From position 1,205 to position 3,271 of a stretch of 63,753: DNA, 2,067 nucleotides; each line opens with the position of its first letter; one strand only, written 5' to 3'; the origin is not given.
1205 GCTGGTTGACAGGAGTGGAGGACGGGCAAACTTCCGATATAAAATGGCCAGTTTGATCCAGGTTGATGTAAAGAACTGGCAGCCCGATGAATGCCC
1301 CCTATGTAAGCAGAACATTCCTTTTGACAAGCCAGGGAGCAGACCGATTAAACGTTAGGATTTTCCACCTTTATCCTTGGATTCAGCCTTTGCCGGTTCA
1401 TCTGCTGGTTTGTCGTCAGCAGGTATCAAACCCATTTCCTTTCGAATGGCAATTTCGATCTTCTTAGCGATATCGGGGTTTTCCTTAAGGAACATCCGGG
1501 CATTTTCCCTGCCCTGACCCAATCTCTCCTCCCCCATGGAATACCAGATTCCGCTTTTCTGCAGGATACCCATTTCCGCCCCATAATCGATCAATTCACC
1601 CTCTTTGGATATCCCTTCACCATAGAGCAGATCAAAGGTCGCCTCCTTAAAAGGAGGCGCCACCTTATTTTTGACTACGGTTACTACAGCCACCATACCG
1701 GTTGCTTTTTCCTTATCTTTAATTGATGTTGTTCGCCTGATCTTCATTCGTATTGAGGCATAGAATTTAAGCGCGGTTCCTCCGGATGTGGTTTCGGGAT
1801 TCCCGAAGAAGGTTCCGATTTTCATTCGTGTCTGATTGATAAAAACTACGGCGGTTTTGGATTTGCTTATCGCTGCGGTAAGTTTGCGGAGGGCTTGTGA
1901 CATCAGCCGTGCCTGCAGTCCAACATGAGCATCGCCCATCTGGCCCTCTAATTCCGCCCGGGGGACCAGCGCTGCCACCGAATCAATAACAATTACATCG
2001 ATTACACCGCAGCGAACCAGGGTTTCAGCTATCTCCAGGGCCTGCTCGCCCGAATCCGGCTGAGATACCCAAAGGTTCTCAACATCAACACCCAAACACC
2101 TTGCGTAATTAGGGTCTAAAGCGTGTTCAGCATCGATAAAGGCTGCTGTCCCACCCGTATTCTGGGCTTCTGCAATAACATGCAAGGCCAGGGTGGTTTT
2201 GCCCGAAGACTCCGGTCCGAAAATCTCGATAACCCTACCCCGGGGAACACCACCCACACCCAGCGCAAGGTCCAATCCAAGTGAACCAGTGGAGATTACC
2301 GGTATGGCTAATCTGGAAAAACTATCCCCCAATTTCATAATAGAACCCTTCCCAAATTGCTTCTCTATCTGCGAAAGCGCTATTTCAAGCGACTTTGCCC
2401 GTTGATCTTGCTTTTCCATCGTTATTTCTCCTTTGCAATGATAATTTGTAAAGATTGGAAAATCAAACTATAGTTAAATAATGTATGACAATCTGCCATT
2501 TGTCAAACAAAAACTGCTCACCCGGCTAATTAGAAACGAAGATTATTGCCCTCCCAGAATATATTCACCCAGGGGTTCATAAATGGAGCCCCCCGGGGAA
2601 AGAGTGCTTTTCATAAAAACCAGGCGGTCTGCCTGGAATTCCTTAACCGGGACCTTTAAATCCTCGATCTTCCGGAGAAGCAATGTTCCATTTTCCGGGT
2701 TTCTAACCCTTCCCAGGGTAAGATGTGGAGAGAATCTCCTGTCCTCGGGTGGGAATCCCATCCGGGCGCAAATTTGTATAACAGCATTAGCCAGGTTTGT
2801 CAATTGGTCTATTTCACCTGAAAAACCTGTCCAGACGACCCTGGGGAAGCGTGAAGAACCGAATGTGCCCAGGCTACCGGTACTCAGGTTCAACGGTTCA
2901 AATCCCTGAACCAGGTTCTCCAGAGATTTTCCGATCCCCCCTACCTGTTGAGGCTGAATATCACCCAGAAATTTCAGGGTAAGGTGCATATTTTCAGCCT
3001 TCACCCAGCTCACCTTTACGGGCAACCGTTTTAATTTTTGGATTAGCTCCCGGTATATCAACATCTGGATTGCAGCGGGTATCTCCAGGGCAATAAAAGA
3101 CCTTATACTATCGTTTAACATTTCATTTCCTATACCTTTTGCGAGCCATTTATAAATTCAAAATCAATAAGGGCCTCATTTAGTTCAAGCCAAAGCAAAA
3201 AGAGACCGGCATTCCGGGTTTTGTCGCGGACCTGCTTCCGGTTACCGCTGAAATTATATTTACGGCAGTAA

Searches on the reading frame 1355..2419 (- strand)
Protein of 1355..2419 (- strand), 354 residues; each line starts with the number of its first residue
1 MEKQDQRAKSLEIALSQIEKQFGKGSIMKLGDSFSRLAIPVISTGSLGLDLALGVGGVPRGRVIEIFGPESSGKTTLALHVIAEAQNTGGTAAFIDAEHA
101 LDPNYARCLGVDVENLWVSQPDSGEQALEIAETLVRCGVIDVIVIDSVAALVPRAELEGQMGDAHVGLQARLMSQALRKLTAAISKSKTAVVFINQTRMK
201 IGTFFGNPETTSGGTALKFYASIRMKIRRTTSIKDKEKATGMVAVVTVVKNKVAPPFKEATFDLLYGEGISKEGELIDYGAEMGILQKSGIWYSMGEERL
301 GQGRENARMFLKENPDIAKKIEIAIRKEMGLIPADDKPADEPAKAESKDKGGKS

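Call 37: search_protein_families(library=pfam, proteins=[window:1355-2419:-], max_evalue=0.00001)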
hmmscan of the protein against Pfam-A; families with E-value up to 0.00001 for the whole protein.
window:1355-2419:- (354 aa): 4 families
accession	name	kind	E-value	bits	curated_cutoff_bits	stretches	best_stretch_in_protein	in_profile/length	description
PF00154.27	RecA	-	3.2e-134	446.8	27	1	9-271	1-262/262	recA bacterial DNA recombination protein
PF21096.2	RecA_C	-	2.2e-23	82.6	27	1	274-329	1-56/57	RecA C-terminal domain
PF08423.17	Rad51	-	4e-09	36.5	22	1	38-231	4-213/244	Rad51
PF06745.19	ATPase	-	9.9e-07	28.8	26.6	0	43-114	2-75/231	KaiC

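Call 98: find_related_loci(query=window:1355-2419:-, collection=genome_contigs, flank=100)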
Query window:1355-2419:- (354 aa) in genome_contigs; peptide patterns used: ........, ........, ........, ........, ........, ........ (x = any residue, [..] = any of these).
599 stretches matched a pattern (row limit reached: there are more); 560 encode a relative of the query (tblastn E <= 1e-3); the best 80 are kept; 80 distinct loci.
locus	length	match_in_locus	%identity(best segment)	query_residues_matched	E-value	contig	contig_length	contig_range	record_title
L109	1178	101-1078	70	6-331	8e-162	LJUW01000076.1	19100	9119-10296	MAG: candidate division Zixibacteria bacterium SM23_73_2 WORSMTZ_15833, whole genome shotgun sequence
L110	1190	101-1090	68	3-332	4e-160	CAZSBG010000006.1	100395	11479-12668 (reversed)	MAG TPA_asm: uncultured Cytophagia bacterium isolate SRP141376_co4_290 genome assembly, contig: NODE_321_length_100395_c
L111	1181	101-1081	67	1-332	1e-157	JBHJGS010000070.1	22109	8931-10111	MAG: Rhodothalassiaceae bacterium isolate sb_S16C1781 S16Ck141_354435, whole genome shotgun sequence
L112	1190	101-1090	68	6-335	1e-156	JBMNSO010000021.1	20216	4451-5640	MAG: Mahellales bacterium isolate SBF912SR1HQ0053 scaffold_3723_c1, whole genome shotgun sequence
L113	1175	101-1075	69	6-331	4e-155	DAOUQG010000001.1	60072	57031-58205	MAG TPA_asm: Thermohalobacteraceae bacterium isolate CSMAG_120 CSMAG_120_k141_373371_length_60072_cov_14.1541, whole gen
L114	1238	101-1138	66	7-348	4e-153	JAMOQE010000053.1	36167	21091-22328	MAG: Thermodesulfatator sp. isolate 4559-240_metabat2_scaf2bin.056 4559-240_scaffold_486_c1, whole genome shotgun sequen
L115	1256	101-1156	63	2-354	3e-153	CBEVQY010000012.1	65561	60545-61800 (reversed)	MAG TPA_asm: uncultured bacterium isolate SRR24791474_binner12_Refined_38 genome assembly, contig: ERZ25515408.98, whole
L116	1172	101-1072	66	7-331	9e-153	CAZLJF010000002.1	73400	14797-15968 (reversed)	MAG TPA_asm: uncultured Zetaproteobacteria bacterium isolate SRP216583_co1_154 genome assembly, contig: NODE_145_length_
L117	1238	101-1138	63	7-350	2e-151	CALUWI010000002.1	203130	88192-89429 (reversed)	MAG: uncultured Mucispirillum sp. isolate BRZ_PM__bin31 genome assembly, contig: BRZ_PM__NODE_48_length_203130_cov_31.48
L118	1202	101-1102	63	4-337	5e-155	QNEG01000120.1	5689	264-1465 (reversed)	MAG: bacterium isolate B30_G16 B30_Guay16_scaffold_14963, whole genome shotgun sequence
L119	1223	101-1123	64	2-340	1e-151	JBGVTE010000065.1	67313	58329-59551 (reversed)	MAG: Candidatus Aminicenantaceae bacterium isolate S_218_B4 k127_356155, whole genome shotgun sequence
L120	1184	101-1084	65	4-331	7e-151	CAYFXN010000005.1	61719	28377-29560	MAG TPA_asm: uncultured bacterium isolate ERP108616_co2_418 genome assembly, contig: NODE_446_length_61719_cov_5.692722,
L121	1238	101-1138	62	7-350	2e-150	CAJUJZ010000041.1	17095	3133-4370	MAG TPA_asm: uncultured Mucispirillum sp. isolate MGBC140179 genome assembly, contig: MGBC140179.41, whole genome shotgu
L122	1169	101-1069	67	6-328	1e-150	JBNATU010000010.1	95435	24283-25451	MAG: Moorellaceae bacterium isolate Kamch4342-3A-MB-01 bin2.fa-10, whole genome shotgun sequence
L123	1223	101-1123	63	7-348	2e-150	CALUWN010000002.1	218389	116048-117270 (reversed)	MAG: uncultured Mucispirillum sp. isolate BRZ_AT__bin62 genome assembly, contig: BRZ_AT__NODE_56_length_218389_cov_33.51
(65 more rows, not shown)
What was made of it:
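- Tried and rejected: The best hit was a Zixibacteria MAG at 70%, and two giant-bearing MAGs scored 63% (call 98).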

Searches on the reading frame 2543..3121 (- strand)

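Call 94: search_protein_families(library=pfam, proteins=[window:2543-3121:-], max_evalue=0.0001)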
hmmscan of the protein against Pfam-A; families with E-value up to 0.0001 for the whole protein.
window:2543-3121:- (192 aa): 3 families
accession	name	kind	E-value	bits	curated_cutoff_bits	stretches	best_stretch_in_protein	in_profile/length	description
PF02834.22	LigT_PEase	-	8.1e-27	93.7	23.3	2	25-97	13-87/87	LigT like Phosphoesterase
PF13563.12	2_5_RNA_ligase2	-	9.8e-12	45.6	27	1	39-172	20-148/152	2'-5' RNA ligase superfamily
PF10469.15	AKAP7_NLS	-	3.8e-05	24.1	24.4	1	38-145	35-155/208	AKAP7 2'5' RNA ligase-like domain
